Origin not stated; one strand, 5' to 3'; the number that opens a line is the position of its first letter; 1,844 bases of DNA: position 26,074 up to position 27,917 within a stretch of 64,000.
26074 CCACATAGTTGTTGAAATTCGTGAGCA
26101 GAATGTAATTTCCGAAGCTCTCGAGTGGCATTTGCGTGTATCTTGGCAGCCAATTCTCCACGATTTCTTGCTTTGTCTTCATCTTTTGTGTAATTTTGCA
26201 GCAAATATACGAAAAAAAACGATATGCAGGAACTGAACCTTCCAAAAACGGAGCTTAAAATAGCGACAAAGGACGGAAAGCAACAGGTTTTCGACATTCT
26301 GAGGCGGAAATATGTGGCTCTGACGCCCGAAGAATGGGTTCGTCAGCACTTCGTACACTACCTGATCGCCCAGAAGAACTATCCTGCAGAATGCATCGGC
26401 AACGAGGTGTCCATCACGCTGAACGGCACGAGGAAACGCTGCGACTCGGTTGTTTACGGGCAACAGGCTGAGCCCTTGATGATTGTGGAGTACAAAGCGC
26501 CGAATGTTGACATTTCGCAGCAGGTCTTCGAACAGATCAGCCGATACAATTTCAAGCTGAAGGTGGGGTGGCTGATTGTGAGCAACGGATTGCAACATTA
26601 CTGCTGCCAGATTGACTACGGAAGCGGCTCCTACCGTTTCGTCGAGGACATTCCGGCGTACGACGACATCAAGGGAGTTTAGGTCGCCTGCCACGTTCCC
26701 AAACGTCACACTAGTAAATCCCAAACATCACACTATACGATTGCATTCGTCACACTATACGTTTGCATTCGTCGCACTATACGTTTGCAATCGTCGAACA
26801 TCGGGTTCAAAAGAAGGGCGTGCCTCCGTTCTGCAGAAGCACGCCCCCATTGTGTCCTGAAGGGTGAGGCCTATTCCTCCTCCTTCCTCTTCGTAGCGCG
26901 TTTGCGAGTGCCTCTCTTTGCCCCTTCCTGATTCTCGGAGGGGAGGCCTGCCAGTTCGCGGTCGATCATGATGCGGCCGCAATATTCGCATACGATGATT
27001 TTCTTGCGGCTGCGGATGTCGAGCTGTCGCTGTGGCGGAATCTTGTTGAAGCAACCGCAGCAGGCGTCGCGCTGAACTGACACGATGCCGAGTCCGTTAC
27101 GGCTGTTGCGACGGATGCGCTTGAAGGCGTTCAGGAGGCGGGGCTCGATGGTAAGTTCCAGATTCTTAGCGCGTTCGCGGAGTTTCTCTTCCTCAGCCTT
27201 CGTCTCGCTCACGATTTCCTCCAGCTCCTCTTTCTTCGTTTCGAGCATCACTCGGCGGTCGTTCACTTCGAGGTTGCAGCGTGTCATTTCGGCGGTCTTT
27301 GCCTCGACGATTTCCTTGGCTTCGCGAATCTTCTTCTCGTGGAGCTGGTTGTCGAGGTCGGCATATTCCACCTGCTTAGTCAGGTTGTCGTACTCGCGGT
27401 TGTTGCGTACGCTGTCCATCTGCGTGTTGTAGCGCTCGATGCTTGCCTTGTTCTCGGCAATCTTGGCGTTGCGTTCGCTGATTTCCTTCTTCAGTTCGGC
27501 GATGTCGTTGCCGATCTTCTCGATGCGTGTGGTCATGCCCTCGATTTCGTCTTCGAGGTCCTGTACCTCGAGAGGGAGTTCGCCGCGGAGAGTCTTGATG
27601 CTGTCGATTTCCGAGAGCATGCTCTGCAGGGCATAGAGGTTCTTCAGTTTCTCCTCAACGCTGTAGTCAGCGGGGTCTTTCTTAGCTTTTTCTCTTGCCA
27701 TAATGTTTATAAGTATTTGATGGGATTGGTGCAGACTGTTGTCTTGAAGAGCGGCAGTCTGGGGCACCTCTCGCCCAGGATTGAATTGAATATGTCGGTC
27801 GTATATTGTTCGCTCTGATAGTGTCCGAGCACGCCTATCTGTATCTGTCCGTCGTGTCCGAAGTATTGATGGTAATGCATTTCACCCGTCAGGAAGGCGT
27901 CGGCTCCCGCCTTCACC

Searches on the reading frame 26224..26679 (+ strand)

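Call 30: search_protein_families(library=pfam, proteins=[window:26224-26679:+], max_evalue=0.001)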
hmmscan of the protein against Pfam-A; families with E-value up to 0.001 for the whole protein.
window:26224-26679:+ (152 aa): 2 families
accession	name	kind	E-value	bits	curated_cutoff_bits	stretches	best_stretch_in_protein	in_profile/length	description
PF13588.12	HSDR_N_2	-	3.5e-42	143.4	25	1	35-144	1-110/110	Type I restriction enzyme R protein N terminus (HSDR_N)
PF04313.20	HSDR_N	-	0.00024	21.5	25.1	1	60-128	116-190/198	Type I restriction enzyme R protein N terminus (HSDR_N)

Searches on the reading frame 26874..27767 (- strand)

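Call 31: search_protein_families(library=pfam, proteins=[window:26874-27767:-], max_evalue=0.001)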
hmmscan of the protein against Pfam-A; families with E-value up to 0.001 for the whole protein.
window:26874-27767:- (298 aa): 1 family
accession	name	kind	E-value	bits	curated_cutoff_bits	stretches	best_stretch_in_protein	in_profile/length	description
PF02591.20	Zn_ribbon_9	-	9.1e-12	45.3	29.1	1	235-267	1-33/33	C4-type zinc ribbon domain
